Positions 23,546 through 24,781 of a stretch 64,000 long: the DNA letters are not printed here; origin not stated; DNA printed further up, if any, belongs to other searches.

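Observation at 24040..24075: Homopolymeric G9/C9 tract inside a putative glycosyltransferase gene is a phase-variation candidate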

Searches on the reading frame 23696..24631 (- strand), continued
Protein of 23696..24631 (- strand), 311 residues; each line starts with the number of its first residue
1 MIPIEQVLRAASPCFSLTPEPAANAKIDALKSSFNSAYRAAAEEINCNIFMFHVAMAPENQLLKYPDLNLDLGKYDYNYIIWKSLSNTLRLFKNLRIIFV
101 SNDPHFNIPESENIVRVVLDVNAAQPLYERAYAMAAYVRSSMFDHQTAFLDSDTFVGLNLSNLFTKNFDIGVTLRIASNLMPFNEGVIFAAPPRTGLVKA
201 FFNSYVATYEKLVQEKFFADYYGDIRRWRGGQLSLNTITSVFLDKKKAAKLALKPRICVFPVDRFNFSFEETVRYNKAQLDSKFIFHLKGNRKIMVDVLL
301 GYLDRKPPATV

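Call 34: fold_search(model_id=the predicted structure, library=pdb)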
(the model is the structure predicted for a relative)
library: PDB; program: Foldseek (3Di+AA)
matches with E <= 10: 1020; with E <= 0.001: 249
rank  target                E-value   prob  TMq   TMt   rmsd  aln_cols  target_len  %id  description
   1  2p73                  2.7e-07  1.00  0.42  0.59   6.5       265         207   12  crystal structure of a glycosyltransferase involved in the glycosylation of the major capsid of PBCV-1 (released 2007-08-21)
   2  5nre_B                3.0e-07  1.00  0.46  0.51   8.3       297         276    9  A Native Ternary Complex of Alpha-1,3-Galactosyltransferase (a3GalT) Supports a Conserved Reaction Mechanism for Retai (released 2017-10-11)
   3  3tzt_A                3.4e-07  1.00  0.40  0.51   8.4       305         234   10  The structure of a protein in glycosyl transferase family 8 from Anaerococcus prevotii. (released 2011-12-07)
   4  2vs3_A                4.3e-07  1.00  0.46  0.49   7.9       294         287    9  THE BINDING OF UDP-GALACTOSE BY AN ACTIVE SITE MUTANT OF alpha-1,3 GALACTOSYLTRANSFERASE (alpha3GT) (released 2008-07-15)
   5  3tzt_B                5.8e-07  1.00  0.40  0.52   7.2       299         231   11  The structure of a protein in glycosyl transferase family 8 from Anaerococcus prevotii. (released 2011-12-07)
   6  2jcj                  5.8e-07  1.00  0.44  0.48   8.6       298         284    8  Crystal structure of alpha-1,3 Galactosyltransferase (C-terminus truncated mutant-C3) in complex with UDP and Tris (released 2007-05-22)
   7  2vfz_B                6.1e-07  1.00  0.44  0.47   9.5       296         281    8  CRYSTAL STRUCTURE OF ALPHA-1,3 GALACTOSYLTRANSFERASE (R365K) IN COMPLEX WITH UDP-2F-GALACTOSE (released 2007-11-13)
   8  1vzu_A                6.5e-07  1.00  0.44  0.47   8.3       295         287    8  Roles of active site tryptophans in substrate binding and catalysis by ALPHA-1,3 GALACTOSYLTRANSFERASE (released 2004-07-08)
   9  2vs5_B                7.3e-07  1.00  0.44  0.48   8.5       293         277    8  THE BINDING OF UDP-GALACTOSE BY AN ACTIVE SITE MUTANT OF alpha-1,3 GALACTOSYLTRANSFERASE (alpha3GT) (released 2008-07-15)
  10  5nr9_B                8.2e-07  1.00  0.45  0.49   7.6       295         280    9  A Native Ternary Complex of Alpha-1,3-Galactosyltransferase (alpha-3GalT) Supports a Conserved Reaction Mechanism for  (released 2017-10-11)
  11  1k4v_A                8.7e-07  1.00  0.44  0.47   8.0       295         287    9  1.53 A Crystal Structure of the Beta-Galactoside-alpha-1,3-galactosyltransferase in Complex with UDP (released 2002-04-10)
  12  1g93                  9.7e-07  1.00  0.48  0.53   8.4       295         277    9  CRYSTAL STRUCTURE OF THE BOVINE CATALYTIC DOMAIN OF ALPHA-1,3-GALACTOSYLTRANSFERASE IN THE PRESENCE OF UDP-GALACTOSE (released 2001-05-20)
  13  4wnh_A                9.7e-07  1.00  0.42  0.43   8.6       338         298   12  Crystal structure of mouse Xyloside xylosyltransferase 1 complexed with manganese,acceptor ligand and UDP-Xylose (released 2015-09-30)
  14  2jck                  1.0e-06  1.00  0.47  0.52   7.3       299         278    8  Crystal structure of alpha-1,3 Galactosyltransferase (R365K) in complex with UDP and 2 manganese ion (released 2007-05-22)
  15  2vs5_A                1.0e-06  1.00  0.44  0.47   8.3       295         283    8  THE BINDING OF UDP-GALACTOSE BY AN ACTIVE SITE MUTANT OF alpha-1,3 GALACTOSYLTRANSFERASE (alpha3GT) (released 2008-07-15)
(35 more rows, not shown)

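Call 36: find_related_loci(query=A1, collection=metagenome_contigs, flank=3000)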
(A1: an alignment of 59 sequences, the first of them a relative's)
Query A1 (311 aa) in metagenome_contigs; peptide patterns used: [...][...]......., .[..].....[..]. (x = any residue, [..] = any of these).
286 stretches matched a pattern; 115 encode a relative of the query (tblastn E <= 1e-3); the best 80 are kept; 80 distinct loci.
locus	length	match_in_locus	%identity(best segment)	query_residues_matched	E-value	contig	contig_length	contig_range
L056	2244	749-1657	44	6-308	5e-82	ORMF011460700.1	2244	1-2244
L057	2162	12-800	46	47-308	1e-76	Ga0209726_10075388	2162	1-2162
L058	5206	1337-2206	38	16-302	2e-57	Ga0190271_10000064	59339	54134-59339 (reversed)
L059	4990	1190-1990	40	48-311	8e-57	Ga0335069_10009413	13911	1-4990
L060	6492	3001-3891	37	16-309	9e-57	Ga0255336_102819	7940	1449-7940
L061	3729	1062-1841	39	50-308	7e-56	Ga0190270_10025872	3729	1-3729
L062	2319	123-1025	34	2-302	4e-56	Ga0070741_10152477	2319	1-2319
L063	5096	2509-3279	40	53-308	3e-55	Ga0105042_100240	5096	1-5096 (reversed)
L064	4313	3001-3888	34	6-302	5e-55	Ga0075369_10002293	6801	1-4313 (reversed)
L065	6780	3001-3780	39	50-308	4e-55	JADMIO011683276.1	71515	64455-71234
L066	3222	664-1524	36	22-308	1e-54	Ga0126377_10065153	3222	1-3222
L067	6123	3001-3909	35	4-305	2e-54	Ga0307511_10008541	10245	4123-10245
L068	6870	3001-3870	37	16-302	8e-54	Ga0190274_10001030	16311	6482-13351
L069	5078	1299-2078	39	50-308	9e-54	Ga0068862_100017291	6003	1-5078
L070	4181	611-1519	33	4-302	1e-53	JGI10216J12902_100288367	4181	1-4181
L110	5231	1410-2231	37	27-299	9e-43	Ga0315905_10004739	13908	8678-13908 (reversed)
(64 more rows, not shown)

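Call 55: search_protein_families(library=pfam, proteins=[L011:1808-3523:-, L011:3552-5903:-, L011:6103-7941:+, L011:7911-9647:+, L011:9701-10429:+, L011:10618-11520:+, L011:11597-12151:-, L011:12281-13756:+, L011:13891-14670:-], max_evalue=0.001)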
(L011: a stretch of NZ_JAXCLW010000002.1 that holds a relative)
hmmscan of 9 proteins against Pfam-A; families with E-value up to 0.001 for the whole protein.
L011:1808-3523:- (571 aa): 2 families
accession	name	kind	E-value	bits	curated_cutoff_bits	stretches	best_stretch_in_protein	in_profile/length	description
PF22638.1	FlgK_D1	-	1.3e-36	126.8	28.6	1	90-307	1-211/233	Flagellar hook-associated protein FlgK helical domain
PF06429.18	Flg_bbr_C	-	5.2e-07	29.5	23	1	530-567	8-45/46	Flagellar basal body rod FlgEFG protein C-terminal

L011:3552-5903:- (783 aa): 3 families
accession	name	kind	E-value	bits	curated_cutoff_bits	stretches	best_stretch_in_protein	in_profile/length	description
PF06429.18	Flg_bbr_C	-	5.8e-16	58.2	23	1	740-780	5-45/46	Flagellar basal body rod FlgEFG protein C-terminal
PF22692.1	LlgE_F_G_D1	-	2.1e-09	37.8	27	1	99-168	1-44/64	Flagellar hook protein FlgE/F/G D1 domain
PF00460.25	Flg_bb_rod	-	1.7e-08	34.7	20.7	1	24-52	3-31/31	Flagella basal body rod protein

L011:6103-7941:+ (612 aa): 3 families
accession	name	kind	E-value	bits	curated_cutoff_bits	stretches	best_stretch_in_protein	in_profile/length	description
PF00733.27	Asn_synthase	-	8.2e-63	213.6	21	1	260-570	1-317/354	Asparagine synthase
PF13537.11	GATase_7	-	3.5e-45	153.4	25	1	64-183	1-122/123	Glutamine amidotransferase domain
PF13522.11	GATase_6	-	3.2e-41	140.8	27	1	47-178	1-130/130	Glutamine amidotransferase domain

L011:7911-9647:+ (578 aa): 2 families
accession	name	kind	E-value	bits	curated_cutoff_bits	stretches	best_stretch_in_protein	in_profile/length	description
PF13578.12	Methyltransf_24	-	2e-06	29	26.3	1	425-516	2-104/105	Methyltransferase domain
PF13649.12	Methyltransf_25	-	0.00013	23.1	27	1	424-510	2-97/97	Methyltransferase domain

L011:9701-10429:+ (242 aa): 0 families

L011:10618-11520:+ (300 aa): 2 families
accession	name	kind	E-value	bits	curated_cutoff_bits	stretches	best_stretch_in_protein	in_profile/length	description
PF00175.26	NAD_binding_1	-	2.5e-07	31.7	22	1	155-272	1-108/109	Oxidoreductase NAD-binding domain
PF00970.30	FAD_binding_6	-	6.4e-07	30.1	21.1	1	62-134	16-90/99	Oxidoreductase FAD-binding domain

L011:11597-12151:- (184 aa): 1 family
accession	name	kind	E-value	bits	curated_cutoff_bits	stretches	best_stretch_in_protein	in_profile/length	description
PF06042.17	NTP_transf_6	-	2e-39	135.4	25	1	22-181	5-159/159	Nucleotidyltransferase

L011:12281-13756:+ (491 aa): 2 families
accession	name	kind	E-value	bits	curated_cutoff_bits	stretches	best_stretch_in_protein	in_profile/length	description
PF10423.15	AMNp_N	-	1.4e-46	158.4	27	1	17-172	1-152/154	Bacterial AMP nucleoside phosphorylase N-terminus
PF01048.26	PNP_UDP_1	-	3.3e-18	66.4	25.1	1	276-455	40-220/233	Phosphorylase superfamily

L011:13891-14670:- (259 aa): 1 family
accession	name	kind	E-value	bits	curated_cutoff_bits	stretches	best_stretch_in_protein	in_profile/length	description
PF02107.21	FlgH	-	2.3e-54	184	27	1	73-258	2-172/172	Flagellar L-ring protein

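Call 56: search_protein_families(library=pfam, proteins=[L047:6053-7870:+, L047:7860-8807:+, L047:8789-9553:+, L047:9543-10367:+, L047:10360-11082:+, L047:11109-12065:+, L047:12165-13175:+, L047:13210-13614:-, L047:13616-14593:-], max_evalue=0.001)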
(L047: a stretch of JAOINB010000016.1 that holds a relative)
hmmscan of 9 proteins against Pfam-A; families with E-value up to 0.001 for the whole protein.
L047:6053-7870:+ (605 aa): 4 families
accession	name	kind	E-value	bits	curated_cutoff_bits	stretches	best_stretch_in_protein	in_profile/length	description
PF00733.27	Asn_synthase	-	5.7e-59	201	21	1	257-537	4-292/354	Asparagine synthase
PF13537.11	GATase_7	-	1.8e-38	131.8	25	1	54-175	1-122/123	Glutamine amidotransferase domain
PF13522.11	GATase_6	-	1.7e-35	122.4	27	1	37-170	1-130/130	Glutamine amidotransferase domain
PF24167.1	DUF7411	-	0.00032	20.8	28.7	1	275-353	5-78/194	Family of unknown function (DUF7411)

L047:7860-8807:+ (315 aa): 0 families

L047:8789-9553:+ (254 aa): 0 families

L047:9543-10367:+ (274 aa): 7 families
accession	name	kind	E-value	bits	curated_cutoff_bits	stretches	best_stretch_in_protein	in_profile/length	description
PF08241.18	Methyltransf_11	-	2.5e-15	57.3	21.2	1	73-164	2-95/95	Methyltransferase domain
PF13649.12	Methyltransf_25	-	7.2e-13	49.5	27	1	71-160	1-97/97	Methyltransferase domain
PF08242.18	Methyltransf_12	-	2.5e-10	41.4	30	1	73-162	2-98/98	Methyltransferase domain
PF13847.12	Methyltransf_31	-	5.3e-09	36.3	27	1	67-172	3-114/145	Methyltransferase domain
PF13489.12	Methyltransf_23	-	6.9e-07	29.6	27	1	65-180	20-132/164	Methyltransferase domain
PF01209.24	Ubie_methyltran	-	1.4e-06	28.3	20.1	1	93-184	76-173/233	ubiE/COQ5 methyltransferase family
PF08003.17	Methyltransf_9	-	9.8e-05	21.9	23.8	1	67-164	115-217/315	Protein of unknown function (DUF1698)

L047:10360-11082:+ (240 aa): 2 families
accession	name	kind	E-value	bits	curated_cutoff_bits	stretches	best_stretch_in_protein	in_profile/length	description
PF13578.12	Methyltransf_24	-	6.2e-08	33.9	26.3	1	74-183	1-105/105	Methyltransferase domain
PF01596.23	Methyltransf_3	-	0.00026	20.8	22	1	47-158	22-128/204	O-methyltransferase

L047:11109-12065:+ (318 aa): 1 family
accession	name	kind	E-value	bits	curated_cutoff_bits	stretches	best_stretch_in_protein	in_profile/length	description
PF13578.12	Methyltransf_24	-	3.3e-06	28.4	26.3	1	45-181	1-104/105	Methyltransferase domain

L047:12165-13175:+ (336 aa): 2 families
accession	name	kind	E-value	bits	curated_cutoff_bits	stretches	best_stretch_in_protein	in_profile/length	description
PF00288.32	GHMP_kinases_N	-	6.9e-14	52.3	22.3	1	78-157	6-87/87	GHMP kinases N terminal domain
PF08544.19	GHMP_kinases_C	-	2.1e-11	44.5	21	1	236-309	7-81/85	GHMP kinases C terminal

L047:13210-13614:- (134 aa): 0 families

L047:13616-14593:- (325 aa): 0 families

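Call 69: search_solved_structures(query=A1, max_evalue=1)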
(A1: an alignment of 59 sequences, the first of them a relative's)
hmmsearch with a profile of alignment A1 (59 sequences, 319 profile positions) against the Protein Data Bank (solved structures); distinct sequences matched with E-value up to 1: 0.

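Call 70: search_protein_families(library=pfam, alignment_id=A1, max_evalue=0.1)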
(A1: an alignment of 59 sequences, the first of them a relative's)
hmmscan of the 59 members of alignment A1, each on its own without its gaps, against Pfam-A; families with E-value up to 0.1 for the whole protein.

A. member 1, P0082 (311 aa): 0 families

B. families by the number of members that match (of 59 scanned): 4 families
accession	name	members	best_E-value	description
PF13472.12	Lipase_GDSL_2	4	0.0042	GDSL-like Lipase/Acylhydrolase family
PF13953.12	PapC_C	1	0.016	PapC C-terminal domain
PF16561.11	AMPK1_CBM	1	0.029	Glycogen recognition site of AMP-activated protein kinase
PF01501.26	Glyco_transf_8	1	0.029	Glycosyl transferase family 8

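Call 82: search_protein_representatives(alignment_id=A1)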
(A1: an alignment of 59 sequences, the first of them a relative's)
Query: 59 sequences, 319 profile positions. Proteins with E-value up to 0.001 (for the whole library): 1410; up to 1e-10: 566; up to 1e-30: 176. The best 150 are listed.
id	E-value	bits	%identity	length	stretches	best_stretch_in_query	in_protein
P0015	2.2e-117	408.3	-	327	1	8-317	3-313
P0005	3.5e-113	394.5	-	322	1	2-316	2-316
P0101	5.6e-113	393.9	-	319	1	11-317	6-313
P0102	2.6e-110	385.1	-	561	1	6-315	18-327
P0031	6.4e-110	383.8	-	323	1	8-315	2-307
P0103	4.3e-106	371.2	-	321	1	8-313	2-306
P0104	6.6e-106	370.6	-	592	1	7-316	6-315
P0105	9.3e-106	370.1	-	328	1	13-314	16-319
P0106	1.3e-105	369.7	-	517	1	9-315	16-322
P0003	1.9e-104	365.8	-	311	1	9-313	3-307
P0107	2.0e-103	362.5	-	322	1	4-310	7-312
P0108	1.3e-102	359.8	-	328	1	6-316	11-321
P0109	3.2e-101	355.2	-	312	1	8-306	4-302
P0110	1.4e-98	346.6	-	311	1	10-315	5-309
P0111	5.1e-94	331.6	-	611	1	6-314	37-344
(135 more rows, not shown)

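Call 91: find_encoding_contigs(protein=P0070, flank=1500, max_places=4)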
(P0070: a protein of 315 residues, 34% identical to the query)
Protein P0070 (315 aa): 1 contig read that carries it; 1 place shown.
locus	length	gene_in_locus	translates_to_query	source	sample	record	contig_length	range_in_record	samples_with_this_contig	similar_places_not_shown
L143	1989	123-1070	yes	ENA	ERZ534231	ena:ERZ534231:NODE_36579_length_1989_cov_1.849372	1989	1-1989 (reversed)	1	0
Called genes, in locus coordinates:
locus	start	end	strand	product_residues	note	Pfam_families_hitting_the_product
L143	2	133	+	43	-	?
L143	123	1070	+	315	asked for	-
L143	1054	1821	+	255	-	-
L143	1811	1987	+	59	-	?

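Call 92: find_encoding_contigs(protein=P0072, flank=1500, max_places=4)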
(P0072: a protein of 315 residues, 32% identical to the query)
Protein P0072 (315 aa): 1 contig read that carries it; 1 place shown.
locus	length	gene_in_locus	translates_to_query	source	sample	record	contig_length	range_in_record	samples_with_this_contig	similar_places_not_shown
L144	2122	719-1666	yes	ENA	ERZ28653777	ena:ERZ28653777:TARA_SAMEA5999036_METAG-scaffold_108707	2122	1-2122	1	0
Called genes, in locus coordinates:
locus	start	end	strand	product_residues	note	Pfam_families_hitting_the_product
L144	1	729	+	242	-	?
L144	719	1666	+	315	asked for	-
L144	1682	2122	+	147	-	?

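Call 93: find_encoding_contigs(protein=P0067, flank=1500, max_places=4)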
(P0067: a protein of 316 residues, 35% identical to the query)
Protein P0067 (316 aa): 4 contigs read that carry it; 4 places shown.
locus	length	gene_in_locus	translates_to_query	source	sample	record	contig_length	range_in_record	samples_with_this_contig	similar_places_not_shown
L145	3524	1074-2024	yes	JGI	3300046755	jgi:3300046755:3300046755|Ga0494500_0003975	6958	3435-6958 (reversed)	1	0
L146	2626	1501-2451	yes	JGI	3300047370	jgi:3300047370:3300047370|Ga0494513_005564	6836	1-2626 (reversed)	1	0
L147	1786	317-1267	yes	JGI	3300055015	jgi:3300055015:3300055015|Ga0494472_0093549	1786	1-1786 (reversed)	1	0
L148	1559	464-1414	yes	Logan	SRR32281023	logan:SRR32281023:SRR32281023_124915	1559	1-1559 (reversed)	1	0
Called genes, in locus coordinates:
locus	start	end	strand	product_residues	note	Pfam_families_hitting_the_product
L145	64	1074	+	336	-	PF00733:Asn_synthase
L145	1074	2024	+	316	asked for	-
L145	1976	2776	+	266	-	-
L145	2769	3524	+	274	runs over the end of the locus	PF05219:DREV (weak), PF13489:Methyltransf_23, PF01209:Ubie_methyltran (weak), PF13847:Methyltransf_31, PF08241:Methyltransf_11, PF08242:Methyltransf_12, PF13649:Methyltransf_25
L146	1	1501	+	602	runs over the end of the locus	PF13522:GATase_6, PF13537:GATase_7, PF00733:Asn_synthase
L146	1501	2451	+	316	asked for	-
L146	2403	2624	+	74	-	?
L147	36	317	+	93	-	-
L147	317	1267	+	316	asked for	-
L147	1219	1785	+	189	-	?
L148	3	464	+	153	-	?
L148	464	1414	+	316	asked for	-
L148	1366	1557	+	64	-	?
